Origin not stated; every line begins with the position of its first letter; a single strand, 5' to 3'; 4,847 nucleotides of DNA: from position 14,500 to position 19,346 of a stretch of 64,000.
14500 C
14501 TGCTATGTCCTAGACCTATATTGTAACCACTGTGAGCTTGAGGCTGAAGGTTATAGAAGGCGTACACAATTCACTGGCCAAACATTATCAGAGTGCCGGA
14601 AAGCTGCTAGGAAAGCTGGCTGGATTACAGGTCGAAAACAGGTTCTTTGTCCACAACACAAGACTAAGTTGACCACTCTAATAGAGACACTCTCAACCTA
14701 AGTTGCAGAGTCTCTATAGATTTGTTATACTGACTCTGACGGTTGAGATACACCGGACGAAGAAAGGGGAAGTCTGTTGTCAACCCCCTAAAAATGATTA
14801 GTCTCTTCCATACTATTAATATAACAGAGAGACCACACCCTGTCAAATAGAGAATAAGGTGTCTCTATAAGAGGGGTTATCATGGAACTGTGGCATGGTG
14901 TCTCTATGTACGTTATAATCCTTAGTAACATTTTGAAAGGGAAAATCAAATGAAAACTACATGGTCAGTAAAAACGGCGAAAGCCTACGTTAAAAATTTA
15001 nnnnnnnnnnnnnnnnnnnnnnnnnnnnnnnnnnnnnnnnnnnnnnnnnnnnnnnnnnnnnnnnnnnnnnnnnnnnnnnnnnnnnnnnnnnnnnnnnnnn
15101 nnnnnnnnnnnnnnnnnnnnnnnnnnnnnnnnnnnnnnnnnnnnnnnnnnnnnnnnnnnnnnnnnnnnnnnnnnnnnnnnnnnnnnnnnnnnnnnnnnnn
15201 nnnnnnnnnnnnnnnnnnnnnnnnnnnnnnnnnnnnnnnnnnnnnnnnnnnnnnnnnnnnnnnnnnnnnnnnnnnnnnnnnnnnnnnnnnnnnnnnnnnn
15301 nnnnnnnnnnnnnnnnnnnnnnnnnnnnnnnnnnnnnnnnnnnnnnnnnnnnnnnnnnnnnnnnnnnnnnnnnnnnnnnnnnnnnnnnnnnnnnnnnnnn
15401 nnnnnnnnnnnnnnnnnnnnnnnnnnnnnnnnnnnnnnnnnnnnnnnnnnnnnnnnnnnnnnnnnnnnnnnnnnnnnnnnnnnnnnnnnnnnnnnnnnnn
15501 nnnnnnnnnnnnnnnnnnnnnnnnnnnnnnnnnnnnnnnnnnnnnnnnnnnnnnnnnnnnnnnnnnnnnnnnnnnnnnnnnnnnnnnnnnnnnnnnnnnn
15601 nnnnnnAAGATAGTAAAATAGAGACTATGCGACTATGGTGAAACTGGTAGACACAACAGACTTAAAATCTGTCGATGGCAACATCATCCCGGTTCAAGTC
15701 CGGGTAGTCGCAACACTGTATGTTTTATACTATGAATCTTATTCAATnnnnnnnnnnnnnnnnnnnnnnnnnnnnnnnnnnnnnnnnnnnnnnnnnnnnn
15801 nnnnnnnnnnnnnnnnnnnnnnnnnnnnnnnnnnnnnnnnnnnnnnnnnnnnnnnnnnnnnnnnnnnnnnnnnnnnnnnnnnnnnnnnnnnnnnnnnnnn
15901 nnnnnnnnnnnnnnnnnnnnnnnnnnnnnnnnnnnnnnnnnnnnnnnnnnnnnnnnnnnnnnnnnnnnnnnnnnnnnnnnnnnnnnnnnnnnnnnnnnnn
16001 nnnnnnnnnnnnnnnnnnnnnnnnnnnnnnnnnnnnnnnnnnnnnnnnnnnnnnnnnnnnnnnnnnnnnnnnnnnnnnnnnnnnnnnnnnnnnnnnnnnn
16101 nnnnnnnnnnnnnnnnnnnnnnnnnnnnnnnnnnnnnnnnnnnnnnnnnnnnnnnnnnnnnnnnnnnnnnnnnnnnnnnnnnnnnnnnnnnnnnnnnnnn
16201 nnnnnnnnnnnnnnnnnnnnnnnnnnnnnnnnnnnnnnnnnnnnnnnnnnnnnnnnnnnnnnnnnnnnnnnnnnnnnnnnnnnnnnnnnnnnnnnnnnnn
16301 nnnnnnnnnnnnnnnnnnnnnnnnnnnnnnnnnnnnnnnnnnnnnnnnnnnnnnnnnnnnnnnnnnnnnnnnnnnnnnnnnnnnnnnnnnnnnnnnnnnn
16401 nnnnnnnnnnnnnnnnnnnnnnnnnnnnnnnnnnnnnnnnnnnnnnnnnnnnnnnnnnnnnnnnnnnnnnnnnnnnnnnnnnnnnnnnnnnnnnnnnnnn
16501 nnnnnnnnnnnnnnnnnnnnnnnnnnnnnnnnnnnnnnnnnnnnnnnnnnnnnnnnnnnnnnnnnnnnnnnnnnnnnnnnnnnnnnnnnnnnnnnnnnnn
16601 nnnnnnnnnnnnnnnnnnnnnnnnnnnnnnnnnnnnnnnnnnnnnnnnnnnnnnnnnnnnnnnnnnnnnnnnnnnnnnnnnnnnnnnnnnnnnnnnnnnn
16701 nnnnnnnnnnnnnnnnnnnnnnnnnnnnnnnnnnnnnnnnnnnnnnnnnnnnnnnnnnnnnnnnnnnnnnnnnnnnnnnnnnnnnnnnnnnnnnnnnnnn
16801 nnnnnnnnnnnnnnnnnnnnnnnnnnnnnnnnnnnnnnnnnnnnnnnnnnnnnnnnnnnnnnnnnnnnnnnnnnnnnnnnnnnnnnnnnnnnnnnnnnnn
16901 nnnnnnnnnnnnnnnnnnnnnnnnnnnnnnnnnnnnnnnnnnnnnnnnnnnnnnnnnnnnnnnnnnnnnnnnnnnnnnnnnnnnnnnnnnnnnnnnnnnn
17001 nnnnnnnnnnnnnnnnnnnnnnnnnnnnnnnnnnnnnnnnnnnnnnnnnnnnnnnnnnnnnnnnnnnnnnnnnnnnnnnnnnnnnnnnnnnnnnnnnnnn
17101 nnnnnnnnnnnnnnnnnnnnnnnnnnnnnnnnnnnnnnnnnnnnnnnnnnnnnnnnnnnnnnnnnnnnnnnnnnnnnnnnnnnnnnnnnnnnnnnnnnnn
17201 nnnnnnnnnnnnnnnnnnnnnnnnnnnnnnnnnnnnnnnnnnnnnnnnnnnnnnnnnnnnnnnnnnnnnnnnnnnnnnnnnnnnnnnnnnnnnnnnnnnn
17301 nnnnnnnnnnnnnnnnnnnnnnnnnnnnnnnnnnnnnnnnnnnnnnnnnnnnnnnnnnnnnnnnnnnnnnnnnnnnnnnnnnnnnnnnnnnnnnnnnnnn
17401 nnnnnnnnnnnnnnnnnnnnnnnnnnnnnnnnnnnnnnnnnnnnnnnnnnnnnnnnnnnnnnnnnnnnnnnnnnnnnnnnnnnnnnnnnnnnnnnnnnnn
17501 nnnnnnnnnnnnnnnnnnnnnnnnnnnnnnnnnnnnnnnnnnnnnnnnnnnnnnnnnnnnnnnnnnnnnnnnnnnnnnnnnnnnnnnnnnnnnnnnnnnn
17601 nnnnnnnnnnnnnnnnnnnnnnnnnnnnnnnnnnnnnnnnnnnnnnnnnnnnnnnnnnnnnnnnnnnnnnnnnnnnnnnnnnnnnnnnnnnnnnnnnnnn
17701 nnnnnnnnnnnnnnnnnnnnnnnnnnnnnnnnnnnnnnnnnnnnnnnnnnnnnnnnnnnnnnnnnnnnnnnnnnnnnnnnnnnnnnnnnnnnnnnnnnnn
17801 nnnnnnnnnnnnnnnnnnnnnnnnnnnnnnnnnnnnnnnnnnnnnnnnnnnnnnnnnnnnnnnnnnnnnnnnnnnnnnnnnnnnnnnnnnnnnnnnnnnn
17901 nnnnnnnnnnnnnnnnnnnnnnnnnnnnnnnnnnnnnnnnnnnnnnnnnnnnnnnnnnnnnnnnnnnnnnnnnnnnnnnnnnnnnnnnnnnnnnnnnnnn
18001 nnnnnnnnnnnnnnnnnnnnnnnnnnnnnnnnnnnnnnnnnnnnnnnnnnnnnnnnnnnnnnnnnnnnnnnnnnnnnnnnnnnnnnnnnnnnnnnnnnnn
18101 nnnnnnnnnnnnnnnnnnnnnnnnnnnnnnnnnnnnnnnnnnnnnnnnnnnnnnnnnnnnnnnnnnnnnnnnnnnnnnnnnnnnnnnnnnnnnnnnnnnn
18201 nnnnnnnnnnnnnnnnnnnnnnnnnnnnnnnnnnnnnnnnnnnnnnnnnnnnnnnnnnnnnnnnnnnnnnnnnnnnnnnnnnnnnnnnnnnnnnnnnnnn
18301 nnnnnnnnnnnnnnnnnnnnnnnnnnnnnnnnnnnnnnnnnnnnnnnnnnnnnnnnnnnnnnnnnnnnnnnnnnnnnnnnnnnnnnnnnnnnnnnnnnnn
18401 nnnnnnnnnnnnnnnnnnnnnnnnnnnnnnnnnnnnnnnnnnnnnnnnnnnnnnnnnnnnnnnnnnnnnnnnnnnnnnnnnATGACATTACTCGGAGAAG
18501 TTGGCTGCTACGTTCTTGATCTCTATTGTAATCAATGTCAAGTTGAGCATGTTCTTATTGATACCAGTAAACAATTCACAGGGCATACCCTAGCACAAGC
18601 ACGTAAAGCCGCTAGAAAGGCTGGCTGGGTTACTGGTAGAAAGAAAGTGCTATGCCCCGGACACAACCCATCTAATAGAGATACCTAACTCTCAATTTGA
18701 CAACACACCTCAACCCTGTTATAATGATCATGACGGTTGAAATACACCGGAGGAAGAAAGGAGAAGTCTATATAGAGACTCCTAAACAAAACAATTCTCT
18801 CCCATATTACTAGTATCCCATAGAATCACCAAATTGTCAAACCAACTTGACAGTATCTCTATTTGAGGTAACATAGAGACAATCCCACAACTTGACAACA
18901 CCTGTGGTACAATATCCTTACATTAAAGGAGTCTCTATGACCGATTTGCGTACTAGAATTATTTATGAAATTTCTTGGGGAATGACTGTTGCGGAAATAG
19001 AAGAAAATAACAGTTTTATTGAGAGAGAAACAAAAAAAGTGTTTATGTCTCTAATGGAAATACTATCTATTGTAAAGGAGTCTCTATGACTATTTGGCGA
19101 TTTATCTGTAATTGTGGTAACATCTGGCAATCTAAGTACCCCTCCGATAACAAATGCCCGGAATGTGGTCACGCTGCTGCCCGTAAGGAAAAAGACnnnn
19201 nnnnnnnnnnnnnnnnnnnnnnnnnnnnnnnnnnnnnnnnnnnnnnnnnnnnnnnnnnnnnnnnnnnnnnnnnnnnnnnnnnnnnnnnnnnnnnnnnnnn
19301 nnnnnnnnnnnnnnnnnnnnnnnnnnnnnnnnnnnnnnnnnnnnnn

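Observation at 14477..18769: Duplicated module: Cys-rich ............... protein gene + promoter + conserved 39-nt transcript leader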

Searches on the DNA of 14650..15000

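Call 6: search_rna_families(source=window, start=14650, end=15000, threshold=evalue, max_evalue=10, show_alignments=5)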
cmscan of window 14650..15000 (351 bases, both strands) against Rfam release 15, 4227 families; matches with E-value up to 10: 3.
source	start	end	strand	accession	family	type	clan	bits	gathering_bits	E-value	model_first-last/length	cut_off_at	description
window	14860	14952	+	RF02980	freshwater-2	Cis-reg;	-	16.8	49.9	3.1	1-84/84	no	freshwater-2 RNA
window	14894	14980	-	RF01934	bxd_6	Gene; lncRNA;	-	13.1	50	5.5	1-93/93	no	Bithoraxoid conserved region 6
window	14843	14887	-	RF01513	Afu_335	Gene; snRNA; snoRNA; CD-box;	-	12.7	50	8.3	1-96/96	no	A. fumigatus snoRNA Afu_335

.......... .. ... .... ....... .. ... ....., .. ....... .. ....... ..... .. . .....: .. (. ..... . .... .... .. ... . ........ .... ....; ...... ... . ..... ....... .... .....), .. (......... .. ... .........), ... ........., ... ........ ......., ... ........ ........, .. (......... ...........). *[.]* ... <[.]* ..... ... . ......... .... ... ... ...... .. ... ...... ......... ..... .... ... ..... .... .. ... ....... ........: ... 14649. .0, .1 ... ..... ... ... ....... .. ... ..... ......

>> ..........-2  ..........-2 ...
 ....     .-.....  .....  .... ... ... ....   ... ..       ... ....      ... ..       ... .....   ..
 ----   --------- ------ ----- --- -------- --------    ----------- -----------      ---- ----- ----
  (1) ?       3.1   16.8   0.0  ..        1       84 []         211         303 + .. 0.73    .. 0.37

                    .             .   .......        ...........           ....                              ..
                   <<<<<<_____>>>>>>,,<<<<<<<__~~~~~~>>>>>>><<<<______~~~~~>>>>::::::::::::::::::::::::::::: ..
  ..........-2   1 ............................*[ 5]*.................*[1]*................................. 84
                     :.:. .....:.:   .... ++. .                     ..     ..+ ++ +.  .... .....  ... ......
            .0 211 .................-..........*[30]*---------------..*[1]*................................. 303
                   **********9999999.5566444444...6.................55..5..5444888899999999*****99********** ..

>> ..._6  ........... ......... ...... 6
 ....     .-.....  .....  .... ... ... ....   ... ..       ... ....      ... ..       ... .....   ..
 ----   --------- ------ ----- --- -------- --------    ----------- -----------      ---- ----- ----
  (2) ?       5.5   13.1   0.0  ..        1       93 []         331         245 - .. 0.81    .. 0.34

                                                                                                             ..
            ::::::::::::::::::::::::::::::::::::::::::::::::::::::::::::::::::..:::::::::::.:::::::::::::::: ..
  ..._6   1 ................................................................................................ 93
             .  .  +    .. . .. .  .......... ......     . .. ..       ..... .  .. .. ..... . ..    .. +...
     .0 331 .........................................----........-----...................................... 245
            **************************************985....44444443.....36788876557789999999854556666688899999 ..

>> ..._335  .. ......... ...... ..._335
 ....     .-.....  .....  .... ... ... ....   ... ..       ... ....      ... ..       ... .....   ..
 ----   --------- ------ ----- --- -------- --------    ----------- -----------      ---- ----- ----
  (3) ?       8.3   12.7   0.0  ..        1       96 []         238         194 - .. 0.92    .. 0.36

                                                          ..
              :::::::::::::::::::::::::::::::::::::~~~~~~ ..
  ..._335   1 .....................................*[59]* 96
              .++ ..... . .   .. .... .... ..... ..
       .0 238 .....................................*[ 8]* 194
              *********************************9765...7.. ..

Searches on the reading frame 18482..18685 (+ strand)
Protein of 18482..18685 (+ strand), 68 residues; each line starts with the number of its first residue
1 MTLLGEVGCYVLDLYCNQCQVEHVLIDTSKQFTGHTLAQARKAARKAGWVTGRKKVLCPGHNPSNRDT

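Call 12: search_protein_families(library=pfam, proteins=[window:18482-18685:+], max_evalue=0.1)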
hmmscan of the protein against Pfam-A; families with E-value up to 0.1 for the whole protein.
window:18482-18685:+ (68 aa): 0 families

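Call 13: search_protein_families(library=phrogs, proteins=[window:18482-18685:+], max_evalue=0.1)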
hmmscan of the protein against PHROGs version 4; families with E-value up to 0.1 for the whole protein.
window:18482-18685:+ (68 aa): 3 families
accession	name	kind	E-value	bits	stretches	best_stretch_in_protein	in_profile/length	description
phrog_926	-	unknown function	2e-09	38.7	1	8-65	5-66/69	-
phrog_11863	-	unknown function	0.038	15.1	1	52-68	10-25/51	-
phrog_8303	-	unknown function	0.054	14.7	1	35-59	48-72/81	-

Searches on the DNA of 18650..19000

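Call 7: search_rna_families(source=window, start=18650, end=19000, threshold=evalue, max_evalue=10, show_alignments=5)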
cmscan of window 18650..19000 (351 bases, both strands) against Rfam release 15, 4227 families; matches with E-value up to 10: 2.
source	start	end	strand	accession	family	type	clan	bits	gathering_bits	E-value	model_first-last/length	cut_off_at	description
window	18754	18868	+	RF01964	RMST_3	Gene; lncRNA;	-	18.5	55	0.4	1-109/109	no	Rhabdomyosarcoma 2 associated transcript conserved region 3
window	18736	18830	-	RF01886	HSR-omega_2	Gene; lncRNA;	-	14.5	55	1.5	1-87/87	no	Heat shock gene hsromega conserved region 2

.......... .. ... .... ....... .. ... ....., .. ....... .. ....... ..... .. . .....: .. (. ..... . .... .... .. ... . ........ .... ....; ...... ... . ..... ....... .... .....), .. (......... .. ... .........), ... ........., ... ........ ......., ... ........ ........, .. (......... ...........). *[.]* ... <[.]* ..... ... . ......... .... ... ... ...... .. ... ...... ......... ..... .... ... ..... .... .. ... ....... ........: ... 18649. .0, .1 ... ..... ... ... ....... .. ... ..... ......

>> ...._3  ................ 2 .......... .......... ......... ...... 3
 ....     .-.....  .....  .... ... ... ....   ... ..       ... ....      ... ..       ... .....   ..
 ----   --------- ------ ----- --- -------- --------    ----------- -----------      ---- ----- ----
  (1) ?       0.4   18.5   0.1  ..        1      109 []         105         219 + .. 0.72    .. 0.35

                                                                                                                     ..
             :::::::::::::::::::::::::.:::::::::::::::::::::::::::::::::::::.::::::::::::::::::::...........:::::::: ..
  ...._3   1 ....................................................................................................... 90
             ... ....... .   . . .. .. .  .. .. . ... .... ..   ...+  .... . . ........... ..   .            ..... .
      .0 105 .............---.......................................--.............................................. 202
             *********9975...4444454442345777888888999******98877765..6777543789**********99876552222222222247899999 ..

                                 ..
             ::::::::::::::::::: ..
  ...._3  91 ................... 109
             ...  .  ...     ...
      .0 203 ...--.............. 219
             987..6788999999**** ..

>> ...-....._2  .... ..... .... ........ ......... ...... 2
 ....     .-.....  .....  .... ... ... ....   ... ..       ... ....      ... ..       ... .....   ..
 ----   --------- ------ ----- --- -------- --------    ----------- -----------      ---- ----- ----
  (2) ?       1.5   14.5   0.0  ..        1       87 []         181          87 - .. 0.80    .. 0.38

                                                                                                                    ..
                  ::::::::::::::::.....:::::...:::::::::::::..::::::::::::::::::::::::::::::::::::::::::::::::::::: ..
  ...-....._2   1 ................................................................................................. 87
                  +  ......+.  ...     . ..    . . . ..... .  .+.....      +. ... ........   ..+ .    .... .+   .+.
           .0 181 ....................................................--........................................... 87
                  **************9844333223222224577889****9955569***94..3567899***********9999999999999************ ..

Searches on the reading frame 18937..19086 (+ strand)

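Call 12: search_protein_families(library=pfam, proteins=[window:18937-19086:+], max_evalue=0.1)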
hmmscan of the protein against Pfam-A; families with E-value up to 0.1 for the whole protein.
window:18937-19086:+ (50 aa): 1 family
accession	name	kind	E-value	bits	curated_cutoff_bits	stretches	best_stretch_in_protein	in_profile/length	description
PF19909.4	DUF6382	-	0.05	13.7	26.7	1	3-48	44-89/163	Domain of unknown function (DUF6382)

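Call 13: search_protein_families(library=phrogs, proteins=[window:18937-19086:+], max_evalue=0.1)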
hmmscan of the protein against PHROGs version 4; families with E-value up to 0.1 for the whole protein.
window:18937-19086:+ (50 aa): 0 families

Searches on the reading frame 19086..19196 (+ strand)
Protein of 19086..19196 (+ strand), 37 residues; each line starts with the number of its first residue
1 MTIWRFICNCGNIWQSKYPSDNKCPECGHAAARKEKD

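Call 12: search_protein_families(library=pfam, proteins=[window:19086-19196:+], max_evalue=0.1)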
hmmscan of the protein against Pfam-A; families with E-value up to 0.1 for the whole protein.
window:19086-19196:+ (37 aa): 6 families
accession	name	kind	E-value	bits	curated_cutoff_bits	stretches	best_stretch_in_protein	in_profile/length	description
PF09723.15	Zn_ribbon_8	-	0.00035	21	34.4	1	1-34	1-39/41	Zinc ribbon domain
PF03119.21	DNA_ligase_ZBD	-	0.002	18.4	25.8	1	23-36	1-14/27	NAD-dependent DNA ligase C4 zinc finger domain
PF21349.2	RUBY_RBDX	-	0.0026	17.6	26.5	1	9-32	5-27/30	Rubrerythrin, rubredoxin-like domain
PF15616.11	TerY_C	-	0.0057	17.2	28.4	1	7-34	88-115/129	TerY-C metal binding domain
PF13248.11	Zn_ribbon_3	-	0.043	13.7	27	0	19-29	14-24/26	zinc-ribbon domain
PF01155.25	HypA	-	0.053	14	28.9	1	5-32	70-97/112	Hydrogenase/urease nickel incorporation, metallochaperone, hypA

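Call 13: search_protein_families(library=phrogs, proteins=[window:19086-19196:+], max_evalue=0.1)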
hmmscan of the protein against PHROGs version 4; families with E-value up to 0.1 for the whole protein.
window:19086-19196:+ (37 aa): 4 families
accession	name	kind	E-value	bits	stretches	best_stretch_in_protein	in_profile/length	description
phrog_13804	-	unknown function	0.0068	17.5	1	7-35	4-30/61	-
phrog_681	-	DNA, RNA and nucleotide metabolism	0.028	14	1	4-31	333-364/576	endonuclease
phrog_34654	-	unknown function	0.034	15.3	1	9-32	23-46/55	-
phrog_9188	-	unknown function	0.072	14.3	1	9-33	43-66/70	-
